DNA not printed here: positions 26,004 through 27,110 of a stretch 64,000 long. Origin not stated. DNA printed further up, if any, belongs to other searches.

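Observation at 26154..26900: Family-B DNA polymerase carries a C-terminal AEP-type primase domain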

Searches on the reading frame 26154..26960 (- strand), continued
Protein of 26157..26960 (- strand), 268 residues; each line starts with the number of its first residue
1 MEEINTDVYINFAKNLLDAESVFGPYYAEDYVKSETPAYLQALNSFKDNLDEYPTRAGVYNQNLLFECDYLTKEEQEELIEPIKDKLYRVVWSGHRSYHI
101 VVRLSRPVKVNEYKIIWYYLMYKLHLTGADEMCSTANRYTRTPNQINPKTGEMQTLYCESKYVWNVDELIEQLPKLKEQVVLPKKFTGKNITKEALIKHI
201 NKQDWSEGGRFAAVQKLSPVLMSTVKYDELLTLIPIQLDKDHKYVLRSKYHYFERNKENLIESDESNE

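Call 99: search_dna_similar(query=P0020, collection=phages, mode=protein, max_evalue=0.001, max_rows=25)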
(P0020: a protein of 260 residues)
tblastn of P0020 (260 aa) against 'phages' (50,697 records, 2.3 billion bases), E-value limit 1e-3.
Records with a match: 20; places in all: 20; records where one place covers at least 80% of the query: 0.
Best place of each record, by identity: <60% 20.
By first word of the organism name: Paenibacillus 7; Streptococcus 5; Faecalibacterium 2; Bacillus 2; Enterococcus 2; Bacteriophage 1; Dulem 1.
By host as written in the record: Paenibacillus larvae NRRL 2605 5; Faecalibacterium prausnitzii 2; - 2; Paenibacillus larvae 2; Enterococcus faecalis 2; Streptococcus parasanguinis F0449 1; Streptococcus parasanguinis SRR387741 1; Streptococcus parasanguinis SRR387738 1; and 4 more.
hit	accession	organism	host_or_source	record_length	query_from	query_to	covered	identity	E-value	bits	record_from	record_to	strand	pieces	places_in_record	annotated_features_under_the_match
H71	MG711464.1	Faecalibacterium phage FP_Lugh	Faecalibacterium prausnitzii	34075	28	143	45%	37.8%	3e-8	60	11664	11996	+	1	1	primase/helicase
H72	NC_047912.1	Faecalibacterium phage FP_Lugh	Faecalibacterium prausnitzii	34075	28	143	45%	37.8%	3e-8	60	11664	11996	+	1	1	DNA primase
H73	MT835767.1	Bacteriophage sp.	human fecal samples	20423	42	153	43%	37.9%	7e-7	56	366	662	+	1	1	record has no annotation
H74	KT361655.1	Paenibacillus phage Hayley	Paenibacillus larvae NRRL 2605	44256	42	142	39%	41.0%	3e-5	51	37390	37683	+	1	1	DNA primase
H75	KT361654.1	Paenibacillus phage Vegas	Paenibacillus larvae NRRL 2605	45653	42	142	39%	41.0%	3e-5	51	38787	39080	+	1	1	DNA primase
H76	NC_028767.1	Paenibacillus phage Vegas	Paenibacillus larvae NRRL 2605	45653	42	142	39%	41.0%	3e-5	51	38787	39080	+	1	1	DNA primase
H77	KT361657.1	Paenibacillus phage Diane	Paenibacillus larvae NRRL 2605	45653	42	142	39%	41.0%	5e-5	50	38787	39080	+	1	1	DNA primase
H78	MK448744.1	Streptococcus phage Javan377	Streptococcus parasanguinis F0449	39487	42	142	39%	41.0%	1e-4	49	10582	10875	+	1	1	replicative DNA helicase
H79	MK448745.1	Streptococcus phage Javan381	Streptococcus parasanguinis SRR387741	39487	42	142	39%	41.0%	1e-4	49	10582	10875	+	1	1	replicative DNA helicase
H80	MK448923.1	Streptococcus phage Javan380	Streptococcus parasanguinis SRR387738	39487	42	142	39%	41.0%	1e-4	49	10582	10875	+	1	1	replicative DNA helicase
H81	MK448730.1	Streptococcus phage Javan311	Streptococcus mitis B9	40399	42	142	39%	41.0%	1e-4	49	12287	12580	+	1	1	replicative DNA helicase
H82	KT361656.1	Paenibacillus phage Vadim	Paenibacillus larvae NRRL 2605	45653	42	142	39%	40.0%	1e-4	49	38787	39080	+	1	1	DNA primase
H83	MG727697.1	Paenibacillus phage Dragolir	Paenibacillus larvae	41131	42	139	38%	41.2%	2e-5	51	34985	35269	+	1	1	DNA primase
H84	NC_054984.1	Paenibacillus phage Dragolir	Paenibacillus larvae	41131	42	139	38%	41.2%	2e-5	51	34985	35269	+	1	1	DNA primase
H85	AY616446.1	Bacillus phage BCASJ1c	-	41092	44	142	38%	39.2%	2e-4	49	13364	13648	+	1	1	22: 22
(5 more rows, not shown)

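Call 100: get_annotated_region(hit=H72, flank=4000)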
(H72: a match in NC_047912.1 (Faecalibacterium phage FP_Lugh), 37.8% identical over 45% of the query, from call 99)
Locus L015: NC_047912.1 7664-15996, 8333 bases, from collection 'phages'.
description: Faecalibacterium phage FP_Lugh, complete genome.
organism: Faecalibacterium phage FP_Lugh (NCBI taxid 2070184)
taxonomy: Viruses; Duplodnaviria; Heunggongvirae; Uroviricota; Caudoviricetes; Lughvirus; Lughvirus lugh
host: Faecalibacterium prausnitzii; source: -; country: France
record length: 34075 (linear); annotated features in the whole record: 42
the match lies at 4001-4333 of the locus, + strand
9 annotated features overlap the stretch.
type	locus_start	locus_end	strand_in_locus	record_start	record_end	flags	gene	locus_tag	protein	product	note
CDS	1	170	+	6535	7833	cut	-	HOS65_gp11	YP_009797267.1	AAA family ATPase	rasttk_feature_creation_tool=prodigal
CDS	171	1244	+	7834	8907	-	-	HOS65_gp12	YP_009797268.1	Sak4-like ssDNA annealing protein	rasttk_feature_creation_tool=prodigal; Sak4 recombinase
CDS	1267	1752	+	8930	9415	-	-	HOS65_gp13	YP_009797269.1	DUF669 domain-containing protein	rasttk_feature_creation_tool=prodigal; SSB protein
CDS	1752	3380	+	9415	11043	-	-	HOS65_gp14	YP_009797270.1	DNA helicase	rasttk_feature_creation_tool=prodigal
CDS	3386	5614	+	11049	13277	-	-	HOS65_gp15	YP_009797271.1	DNA primase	rasttk_feature_creation_tool=prodigal; AEP Primase-helicase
CDS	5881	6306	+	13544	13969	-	-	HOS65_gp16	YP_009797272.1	RusA-like Holliday junction resolvase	rasttk_feature_creation_tool=prodigal; Holliday junction resolvase RusA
CDS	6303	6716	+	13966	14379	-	-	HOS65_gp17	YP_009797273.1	transcriptional regulator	rasttk_feature_creation_tool=prodigal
CDS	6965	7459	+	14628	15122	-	-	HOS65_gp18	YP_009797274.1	terminase small subunit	rasttk_feature_creation_tool=prodigal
CDS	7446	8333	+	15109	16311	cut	-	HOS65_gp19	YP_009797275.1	terminase large subunit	rasttk_feature_creation_tool=prodigal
